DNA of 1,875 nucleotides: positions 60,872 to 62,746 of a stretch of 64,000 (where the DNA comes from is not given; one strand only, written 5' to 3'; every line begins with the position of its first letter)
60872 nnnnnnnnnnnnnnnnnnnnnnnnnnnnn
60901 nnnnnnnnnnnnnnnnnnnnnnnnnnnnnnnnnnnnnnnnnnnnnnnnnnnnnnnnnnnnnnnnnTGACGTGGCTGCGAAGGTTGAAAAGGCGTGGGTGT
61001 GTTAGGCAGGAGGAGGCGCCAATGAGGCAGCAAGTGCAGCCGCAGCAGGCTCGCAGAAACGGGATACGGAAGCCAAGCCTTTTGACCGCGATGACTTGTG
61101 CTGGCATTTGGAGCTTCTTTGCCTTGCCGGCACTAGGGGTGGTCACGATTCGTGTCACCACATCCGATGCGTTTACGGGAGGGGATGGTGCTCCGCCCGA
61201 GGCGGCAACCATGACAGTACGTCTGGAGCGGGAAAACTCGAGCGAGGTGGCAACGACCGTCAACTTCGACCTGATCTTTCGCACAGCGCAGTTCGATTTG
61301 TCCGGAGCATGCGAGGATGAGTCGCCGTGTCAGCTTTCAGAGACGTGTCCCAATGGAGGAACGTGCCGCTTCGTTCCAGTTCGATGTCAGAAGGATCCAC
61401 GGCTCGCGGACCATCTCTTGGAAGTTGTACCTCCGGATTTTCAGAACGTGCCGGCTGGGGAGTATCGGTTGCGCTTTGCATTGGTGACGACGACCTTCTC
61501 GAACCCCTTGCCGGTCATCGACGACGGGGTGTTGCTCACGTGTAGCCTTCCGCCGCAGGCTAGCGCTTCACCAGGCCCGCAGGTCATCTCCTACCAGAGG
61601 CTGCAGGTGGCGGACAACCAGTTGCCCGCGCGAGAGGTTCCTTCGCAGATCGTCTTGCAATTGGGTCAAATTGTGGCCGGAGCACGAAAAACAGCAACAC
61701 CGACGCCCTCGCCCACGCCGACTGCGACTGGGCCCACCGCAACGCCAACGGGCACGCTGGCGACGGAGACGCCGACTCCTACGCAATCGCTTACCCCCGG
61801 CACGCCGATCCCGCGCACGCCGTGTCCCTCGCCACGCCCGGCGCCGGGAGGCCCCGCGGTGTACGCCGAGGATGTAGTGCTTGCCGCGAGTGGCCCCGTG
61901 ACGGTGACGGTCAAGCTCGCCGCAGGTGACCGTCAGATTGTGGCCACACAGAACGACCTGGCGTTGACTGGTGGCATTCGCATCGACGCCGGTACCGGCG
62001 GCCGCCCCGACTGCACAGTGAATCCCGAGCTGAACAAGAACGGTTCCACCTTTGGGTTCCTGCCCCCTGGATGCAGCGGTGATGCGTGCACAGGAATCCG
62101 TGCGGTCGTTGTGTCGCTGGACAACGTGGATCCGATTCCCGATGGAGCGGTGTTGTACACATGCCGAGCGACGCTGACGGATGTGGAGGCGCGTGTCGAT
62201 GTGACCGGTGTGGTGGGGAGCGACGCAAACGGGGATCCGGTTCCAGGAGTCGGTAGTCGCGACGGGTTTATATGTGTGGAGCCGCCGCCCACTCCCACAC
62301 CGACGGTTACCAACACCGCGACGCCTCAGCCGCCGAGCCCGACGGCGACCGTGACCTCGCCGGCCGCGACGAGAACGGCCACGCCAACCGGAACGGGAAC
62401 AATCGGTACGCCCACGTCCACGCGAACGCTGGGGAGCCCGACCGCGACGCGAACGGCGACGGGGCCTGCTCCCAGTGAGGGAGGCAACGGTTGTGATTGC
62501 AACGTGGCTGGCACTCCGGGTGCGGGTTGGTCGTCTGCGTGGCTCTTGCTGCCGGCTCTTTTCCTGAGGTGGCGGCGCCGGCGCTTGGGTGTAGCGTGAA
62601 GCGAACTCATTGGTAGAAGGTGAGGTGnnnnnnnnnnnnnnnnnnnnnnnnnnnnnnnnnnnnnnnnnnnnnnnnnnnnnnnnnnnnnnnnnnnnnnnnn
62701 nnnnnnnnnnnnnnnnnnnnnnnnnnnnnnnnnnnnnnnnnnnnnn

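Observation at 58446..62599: Non-cellulosomal cohesin-dockerin-like two-gene module with a MYXO-CTERM-type surface anchor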

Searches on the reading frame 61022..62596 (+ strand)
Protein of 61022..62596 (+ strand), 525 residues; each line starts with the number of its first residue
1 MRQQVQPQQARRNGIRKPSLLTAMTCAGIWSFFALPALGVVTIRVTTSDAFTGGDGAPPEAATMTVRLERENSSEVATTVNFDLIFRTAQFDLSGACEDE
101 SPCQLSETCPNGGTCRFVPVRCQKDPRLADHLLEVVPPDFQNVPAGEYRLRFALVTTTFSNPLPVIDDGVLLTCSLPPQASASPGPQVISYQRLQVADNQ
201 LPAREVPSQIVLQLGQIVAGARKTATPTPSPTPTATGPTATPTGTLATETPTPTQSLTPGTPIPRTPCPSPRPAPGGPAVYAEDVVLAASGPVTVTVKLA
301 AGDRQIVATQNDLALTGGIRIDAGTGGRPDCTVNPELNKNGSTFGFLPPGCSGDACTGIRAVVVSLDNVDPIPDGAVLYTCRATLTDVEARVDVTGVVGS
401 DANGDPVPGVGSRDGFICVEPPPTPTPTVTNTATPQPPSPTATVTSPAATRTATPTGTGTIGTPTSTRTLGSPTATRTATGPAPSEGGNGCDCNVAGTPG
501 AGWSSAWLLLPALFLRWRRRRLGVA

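Call 3: search_protein_families(library=pfam, proteins=[window:61022-62596:+], max_evalue=1)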
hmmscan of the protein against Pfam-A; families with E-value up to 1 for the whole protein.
window:61022-62596:+ (525 aa): 0 families

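Call 4: search_protein_families(library=ncbifam, proteins=[window:61022-62596:+], max_evalue=1)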
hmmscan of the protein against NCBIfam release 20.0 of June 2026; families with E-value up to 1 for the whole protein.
window:61022-62596:+ (525 aa): 2 families
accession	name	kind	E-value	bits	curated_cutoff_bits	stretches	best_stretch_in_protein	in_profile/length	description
TIGR03901.2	MYXO-CTERM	domain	0.00037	20.8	20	1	488-521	2-33/34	MYXO-CTERM sorting domain-containing protein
NF045638.1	Mrt_dep_phytase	exception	0.0036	16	440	1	450-521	359-429/430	myxosortase-dependent phytase-like phosphatase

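Call 8: find_homologous_proteins(query=window:61022-62596:+)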
Query window:61022-62596:+ (525 aa): 110 proteins with E <= 0.001 among 8000 candidates.
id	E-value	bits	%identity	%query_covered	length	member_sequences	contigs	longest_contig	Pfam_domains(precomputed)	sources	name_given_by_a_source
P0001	8.8e-231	785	71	99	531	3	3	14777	-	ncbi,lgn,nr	ncbi:hypothetical protein HRbin30_02546 [bacterium HR30]|nr:hypothetical protein HRbin30_02546 [bact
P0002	5.1e-223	760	69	99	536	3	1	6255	-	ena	-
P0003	3.0e-222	757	63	99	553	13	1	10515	-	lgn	-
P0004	8.0e-199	680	61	99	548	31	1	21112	-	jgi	jgi:hypothetical protein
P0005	4.3e-135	470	47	36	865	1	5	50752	-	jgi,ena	-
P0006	1.1e-130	455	46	88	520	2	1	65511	-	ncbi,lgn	-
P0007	1.2e-117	412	44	99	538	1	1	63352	-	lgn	-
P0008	6.4e-110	387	44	94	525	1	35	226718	-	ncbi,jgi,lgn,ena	-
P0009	4.6e-101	357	36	51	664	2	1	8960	PF00963.25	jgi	jgi:hypothetical protein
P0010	4.4e-100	354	45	25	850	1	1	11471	PF00963.25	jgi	jgi:hypothetical protein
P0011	5.6e-77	278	45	28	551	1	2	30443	PF00963.25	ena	-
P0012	9.3e-74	267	32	52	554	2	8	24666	-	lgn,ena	-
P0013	3.0e-65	239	42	24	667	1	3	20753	PF00963.25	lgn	-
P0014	6.3e-59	218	40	30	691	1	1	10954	-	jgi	jgi:hypothetical protein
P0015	3.0e-51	193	46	20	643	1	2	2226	-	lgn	-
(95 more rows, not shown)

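Call 28: find_encoding_contigs(protein=P0008, flank=8000, max_places=3)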
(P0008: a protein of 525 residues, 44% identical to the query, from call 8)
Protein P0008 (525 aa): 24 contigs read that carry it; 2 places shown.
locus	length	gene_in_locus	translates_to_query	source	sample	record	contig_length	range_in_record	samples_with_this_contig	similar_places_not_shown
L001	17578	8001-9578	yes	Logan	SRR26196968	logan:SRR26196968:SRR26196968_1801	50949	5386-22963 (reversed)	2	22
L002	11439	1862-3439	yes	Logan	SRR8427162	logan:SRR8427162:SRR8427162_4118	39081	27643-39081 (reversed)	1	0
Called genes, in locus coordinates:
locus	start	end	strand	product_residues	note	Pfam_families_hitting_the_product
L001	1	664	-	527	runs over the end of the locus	PF00004:AAA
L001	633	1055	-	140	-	PF02472:ExbD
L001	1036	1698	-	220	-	PF01618:MotA_ExbB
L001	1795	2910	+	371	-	PF00291:PALP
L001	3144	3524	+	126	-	-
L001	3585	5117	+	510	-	PF07992:Pyr_redox_2 (faint), PF00890:FAD_binding_2 (faint), PF01266:DAO (faint), PF00732:GMC_oxred_N, PF05199:GMC_oxred_C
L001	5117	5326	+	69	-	-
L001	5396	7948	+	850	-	PF07676:PD40 (faint), PF26549:Tricorn_N (weak), PF00404:Dockerin_1 (faint)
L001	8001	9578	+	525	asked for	-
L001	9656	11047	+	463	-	PF02826:2-Hacid_dh_C (faint), PF03446:NAD_binding_2, PF03721:UDPG_MGDP_dh_N, PF00984:UDPG_MGDP_dh, PF03720:UDPG_MGDP_dh_C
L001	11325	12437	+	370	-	-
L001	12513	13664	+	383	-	-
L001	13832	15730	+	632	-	PF02784:Orn_Arg_deC_N, PF17810:Arg_decarb_HB, PF17944:Arg_decarbox_C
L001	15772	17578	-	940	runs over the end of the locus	PF00289:Biotin_carb_N, PF02786:CPSase_L_D2, PF02785:Biotin_carb_C (weak), PF00364:Biotin_lipoyl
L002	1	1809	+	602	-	?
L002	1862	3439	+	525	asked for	-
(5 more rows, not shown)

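Call 29: find_encoding_contigs(protein=P0007, flank=8000, max_places=2)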
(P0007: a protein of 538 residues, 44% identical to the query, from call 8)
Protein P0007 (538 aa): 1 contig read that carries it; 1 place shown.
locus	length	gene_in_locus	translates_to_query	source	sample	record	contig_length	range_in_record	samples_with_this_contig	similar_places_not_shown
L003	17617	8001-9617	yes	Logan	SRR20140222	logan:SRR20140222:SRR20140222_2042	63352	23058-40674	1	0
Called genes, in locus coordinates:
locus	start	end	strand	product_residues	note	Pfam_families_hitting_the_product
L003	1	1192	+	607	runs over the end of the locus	PF00501:AMP-binding, PF13193:AMP-binding_C (faint)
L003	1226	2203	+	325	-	PF00296:Bac_luciferase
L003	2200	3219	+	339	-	PF10974:DUF2804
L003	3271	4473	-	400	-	PF04389:Peptidase_M28, PF05343:Peptidase_M42 (weak)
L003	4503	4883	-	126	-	PF07858:LEH, PF07366:SnoaL, PF13474:SnoaL_3 (weak), PF12680:SnoaL_2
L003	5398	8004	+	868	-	PF26549:Tricorn_N (faint), PF07676:PD40 (faint), PF00404:Dockerin_1 (faint)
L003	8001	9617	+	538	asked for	-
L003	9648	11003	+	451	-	PF03446:NAD_binding_2, PF03721:UDPG_MGDP_dh_N, PF00984:UDPG_MGDP_dh, PF03720:UDPG_MGDP_dh_C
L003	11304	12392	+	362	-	-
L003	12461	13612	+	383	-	-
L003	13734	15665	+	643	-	PF02784:Orn_Arg_deC_N, PF17810:Arg_decarb_HB, PF17944:Arg_decarbox_C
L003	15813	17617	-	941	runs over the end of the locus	PF00289:Biotin_carb_N, PF02785:Biotin_carb_C (faint), PF02786:CPSase_L_D2, PF00364:Biotin_lipoyl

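Call 72: search_protein_families(library=ncbifam, proteins=[L001:11325-12434:+, L001:12513-13661:+, L001:9656-11044:+, L001:3144-3521:+, L001:5117-5323:+], max_evalue=0.1)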
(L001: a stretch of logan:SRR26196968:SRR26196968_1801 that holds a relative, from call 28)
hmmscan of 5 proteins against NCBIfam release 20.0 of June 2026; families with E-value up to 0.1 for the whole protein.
L001:11325-12434:+ (370 aa): 0 families

L001:12513-13661:+ (383 aa): 0 families

L001:9656-11044:+ (463 aa): 18 families
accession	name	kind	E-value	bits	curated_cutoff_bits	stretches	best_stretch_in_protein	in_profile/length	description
TIGR03026.1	NDP-sugDHase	subfamily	6.5e-123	410.5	189.8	1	34-448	3-413/413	nucleotide sugar dehydrogenase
NF040825.1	UDPMaNacDH_Arch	equivalog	3.6e-82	276.5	750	1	34-448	3-399/418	UDP-N-acetyl-D-mannosamine dehydrogenase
NF008286.0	PRK11064.1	equivalog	1.9e-75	254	459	1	32-447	4-416/420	UDP-N-acetyl-D-mannosamine dehydrogenase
NF011729.0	PRK15182.1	equivalog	2.2e-62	211.3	592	1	33-431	8-391/425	Vi polysaccharide biosynthesis UDP-N-acetylglucosamine C-6 dehydrogenase TviB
NF041297.1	UDPGDh_AglM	equivalog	5.6e-50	170.5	670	1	34-450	3-417/429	UDP-glucose 6-dehydrogenase AglM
NF047673.2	TeichurnBiosyTuaD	equivalog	3e-41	142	700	1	34-448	4-412/439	UDP-glucose 6-dehydrogenase TuaD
NF011631.0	PRK15057.1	equivalog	1.3e-06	27.8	757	1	186-392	138-338/388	UDP-glucose 6-dehydrogenase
TIGR01505.1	tartro_sem_red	equivalog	1.7e-05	24.2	340.75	1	34-73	2-41/291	2-hydroxy-3-oxopropionate reductase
NF012005.0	PRK15461.1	equivalog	0.00032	20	348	1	32-72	2-42/298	sulfolactaldehyde 3-reductase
NF043037.1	ThreonDh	equivalog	0.0009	18.7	350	1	32-72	3-43/297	L-threonate dehydrogenase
TIGR01692.1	HIBADH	equivalog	0.0041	16.5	291.6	1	37-72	2-37/288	3-hydroxyisobutyrate dehydrogenase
NF008592.0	PRK11559.1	equivalog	0.0069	15.7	397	0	33-72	4-43/296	2-hydroxy-3-oxopropionate reductase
NF042925.1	FHMPC_DH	equivalog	0.016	14.5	500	1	34-67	3-36/304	5-formyl-3-hydroxy-2-methylpyridine 4-carboxylate 5-dehydrogenase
NF006765.0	PRK09287.1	equivalog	0.025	13.4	413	1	32-77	4-49/476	NADP-dependent phosphogluconate dehydrogenase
NF006124.0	PRK08268.1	subfamily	0.052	12.5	508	0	30-68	6-44/507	3-hydroxyacyl-CoA dehydrogenase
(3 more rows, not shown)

L001:3144-3521:+ (126 aa): 0 families

L001:5117-5323:+ (69 aa): 0 families

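Call 73: search_protein_families(library=pfam, proteins=[L001:11325-12434:+, L001:12513-13661:+], max_evalue=0.1)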
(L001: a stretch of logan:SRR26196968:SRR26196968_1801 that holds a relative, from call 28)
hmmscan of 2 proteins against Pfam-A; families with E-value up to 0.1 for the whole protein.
L001:11325-12434:+ (370 aa): 0 families

L001:12513-13661:+ (383 aa): 0 families

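Call 77: search_protein_families(library=ncbifam, alignment_id=A11, max_evalue=0.01)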
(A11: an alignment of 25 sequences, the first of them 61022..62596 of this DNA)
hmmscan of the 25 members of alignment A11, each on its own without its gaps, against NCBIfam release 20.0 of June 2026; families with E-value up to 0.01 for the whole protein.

A. member 1, window:61022-62596:+ (525 aa): 2 families
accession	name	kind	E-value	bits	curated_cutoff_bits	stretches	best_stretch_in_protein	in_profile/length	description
TIGR03901.2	MYXO-CTERM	domain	0.00037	20.8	20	1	488-521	2-33/34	MYXO-CTERM sorting domain-containing protein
NF045638.1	Mrt_dep_phytase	exception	0.0036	16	440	1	450-521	359-429/430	myxosortase-dependent phytase-like phosphatase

B. families by the number of members that match (of 25 scanned): 4 families
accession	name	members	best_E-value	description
TIGR03901.2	MYXO-CTERM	6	0.00017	MYXO-CTERM sorting domain-containing protein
TIGR04201.1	Myxo_Cys_RPT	4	2e-06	Cys-rich repeat-containing protein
NF045638.1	Mrt_dep_phytase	1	0.0036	myxosortase-dependent phytase-like phosphatase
NF041862.1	YtfT_transport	1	0.009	galactofuranose ABC transporter, ATP-binding protein YtfT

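Call 87: search_protein_families(library=ncbifam, alignment_id=A13, max_evalue=0.01)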
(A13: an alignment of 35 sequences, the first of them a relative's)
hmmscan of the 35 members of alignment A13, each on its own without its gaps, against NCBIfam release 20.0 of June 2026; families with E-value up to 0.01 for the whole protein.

A. member 1, P0005 (865 aa): 1 family
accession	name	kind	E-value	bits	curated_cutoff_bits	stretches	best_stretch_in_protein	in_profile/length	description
TIGR03901.2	MYXO-CTERM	domain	6.9e-05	23.2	20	1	834-865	3-34/34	MYXO-CTERM sorting domain-containing protein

B. families by the number of members that match (of 35 scanned): 17 families
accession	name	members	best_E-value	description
TIGR03901.2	MYXO-CTERM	27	6e-07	MYXO-CTERM sorting domain-containing protein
TIGR02276.1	beta_rpt_yvtn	1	2.4e-71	beta-propeller repeat protein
TIGR03866.1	PQQ_ABC_repeats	1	2.5e-45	PQQ-dependent catabolism-associated beta-propeller protein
NF052340.1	hydrazine_beta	1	6.1e-40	hydrazine synthase subunit beta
NF052460.1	L-NosZ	1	1e-29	clade III lactonase-type nitrous-oxide reductase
NF052342.1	hydrazine_BC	1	1e-28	hydrazine synthase subunit beta-gamma fusion subunit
NF048007.1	MmpL3Stblzr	1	7.5e-26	MmpL3/TtfA transport complex stabilizer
NF052280.1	7_blade_YncE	1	2e-22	7-bladed beta-propeller protein YncE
NF038117.1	choice_anch_I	1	1.5e-12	choice-of-anchor I family protein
TIGR03907.1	QH_beta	1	2.5e-08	quinohemoprotein amine dehydrogenase subunit beta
NF038015.2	AztD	1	2.8e-05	zinc metallochaperone AztD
NF041516.1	PA2928_fam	1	3.6e-05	PA2928 family protein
NF008258.1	PRK11028.1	1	6.1e-05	6-phosphogluconolactonase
TIGR04201.1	Myxo_Cys_RPT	1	0.00013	Cys-rich repeat-containing protein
TIGR04244.1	nitrous_NosZ_RR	1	0.00051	TAT-dependent nitrous-oxide reductase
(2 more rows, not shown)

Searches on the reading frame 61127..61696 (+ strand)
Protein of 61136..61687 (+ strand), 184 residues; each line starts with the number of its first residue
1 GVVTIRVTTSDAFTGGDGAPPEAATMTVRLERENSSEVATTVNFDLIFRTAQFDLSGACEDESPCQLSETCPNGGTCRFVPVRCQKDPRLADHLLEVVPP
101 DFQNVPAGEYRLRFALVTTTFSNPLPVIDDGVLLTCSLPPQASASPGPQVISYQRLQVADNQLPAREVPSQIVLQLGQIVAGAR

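Call 38: find_homologous_proteins(query=window:61136-61687:+, max_evalue=0.001)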
Query seq(184 aa): 76 candidates shared short words with the query, none scored E <= 0.001.

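Call 60: predict_structure(alignment_id=A9)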
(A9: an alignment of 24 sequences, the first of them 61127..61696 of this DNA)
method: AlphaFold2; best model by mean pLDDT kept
length: 190 residues; sequences in the alignment: 24
mean_pLDDT: 89.7   pTM: 0.85
mean pLDDT of the five models: 89.7, 89.6, 89.3, 76.0, 75.3
residues with pLDDT >= 90: 119; 70-90: 63; 50-70: 8; < 50: 0
segments of 3 or more residues with pLDDT < 50: none
pLDDT, mean of each block of 10 residues (from residue 1): 86 94 94 92 95 90 81 77 82 94 86 93 83 96 93 96 88 97 88
secondary structure, 60 per line:
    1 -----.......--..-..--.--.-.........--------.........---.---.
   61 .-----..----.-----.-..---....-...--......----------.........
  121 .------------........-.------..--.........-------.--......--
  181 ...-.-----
elements in order: E6-12 E27-35 E44-52 E86-89 E96-101 E112-121 E134-141 E154-162 E173-178 E181-183

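Call 65: fold_search(model_id=the predicted structure, library=pdb)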
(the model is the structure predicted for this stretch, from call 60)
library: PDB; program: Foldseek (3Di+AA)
matches with E <= 10: 1343; with E <= 0.001: 46
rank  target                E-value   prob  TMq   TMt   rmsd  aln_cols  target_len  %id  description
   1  2vn5_A                8.6e-07  1.00  0.49  0.62   7.3       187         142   12  The Clostridium cellulolyticum dockerin displays a dual binding mode for its cohesin partner (released 2008-05-20)
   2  6kgf_A                9.5e-07  1.00  0.51  0.64   6.9       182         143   15  Crystal structure of CaDoc0917(R16D)-CaCohA2 complex at pH 8.2 (released 2020-07-08)
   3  6kgf_C                1.2e-06  1.00  0.54  0.68   6.7       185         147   16  Crystal structure of CaDoc0917(R16D)-CaCohA2 complex at pH 8.2 (released 2020-07-08)
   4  1g1k_A                1.5e-06  1.00  0.52  0.66   4.5       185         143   12  COHESIN MODULE FROM THE CELLULOSOME OF CLOSTRIDIUM CELLULOLYTICUM (released 2000-11-22)
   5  4ums                  1.5e-06  1.00  0.52  0.62   6.8       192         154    9  The crystal structure of the seventh ScaB type I cohesin from Pseudobacteroides cellulosolvens (released 2015-05-06)
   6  4dh2_C                1.9e-06  1.00  0.55  0.65   4.6       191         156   10  Crystal structure of Coh-OlpC(Cthe_0452)-Doc435(Cthe_0435) complex: A novel type I Cohesin-Dockerin complex from Clost (released 2012-11-28)
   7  6kgc_A                2.0e-06  1.00  0.57  0.72   4.5       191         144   14  Crystal structure of CaDoc0917(R49D)-CaCohA2 complex at pH 5.4 (released 2020-07-08)
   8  5lxv_C                2.4e-06  1.00  0.54  0.58   4.6       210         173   12  Crystal structure of Ruminococcus flavefaciens scaffoldin C cohesin in complex with a dockerin from an uncharacterized (released 2016-10-19)
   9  1aoh_B                2.6e-06  1.00  0.57  0.72   7.3       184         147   16  SINGLE COHESIN DOMAIN FROM THE SCAFFOLDING PROTEIN CIPA OF THE CLOSTRIDIUM THERMOCELLUM CELLULOSOME (released 1998-07-08)
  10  4dh2_A                2.6e-06  1.00  0.55  0.64   5.0       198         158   10  Crystal structure of Coh-OlpC(Cthe_0452)-Doc435(Cthe_0435) complex: A novel type I Cohesin-Dockerin complex from Clost (released 2012-11-28)
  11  6kgd_A                3.2e-06  1.00  0.54  0.68   7.7       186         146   14  Crystal structure of CaDoc0917(R49D)-CaCohA2 complex at pH 8.0 (released 2020-07-08)
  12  5lxv_A                3.3e-06  1.00  0.54  0.59   4.6       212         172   12  Crystal structure of Ruminococcus flavefaciens scaffoldin C cohesin in complex with a dockerin from an uncharacterized (released 2016-10-19)
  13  1aoh_A                3.5e-06  1.00  0.57  0.74   3.9       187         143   16  SINGLE COHESIN DOMAIN FROM THE SCAFFOLDING PROTEIN CIPA OF THE CLOSTRIDIUM THERMOCELLUM CELLULOSOME (released 1998-07-08)
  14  2vn5_C                3.5e-06  1.00  0.52  0.64   4.5       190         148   12  The Clostridium cellulolyticum dockerin displays a dual binding mode for its cohesin partner (released 2008-05-20)
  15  6kge_A                7.3e-06  1.00  0.51  0.66   5.0       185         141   13  Crystal structure of CaDoc0917(R16D)-CaCohA2 complex at pH 5.5 (released 2020-07-08)
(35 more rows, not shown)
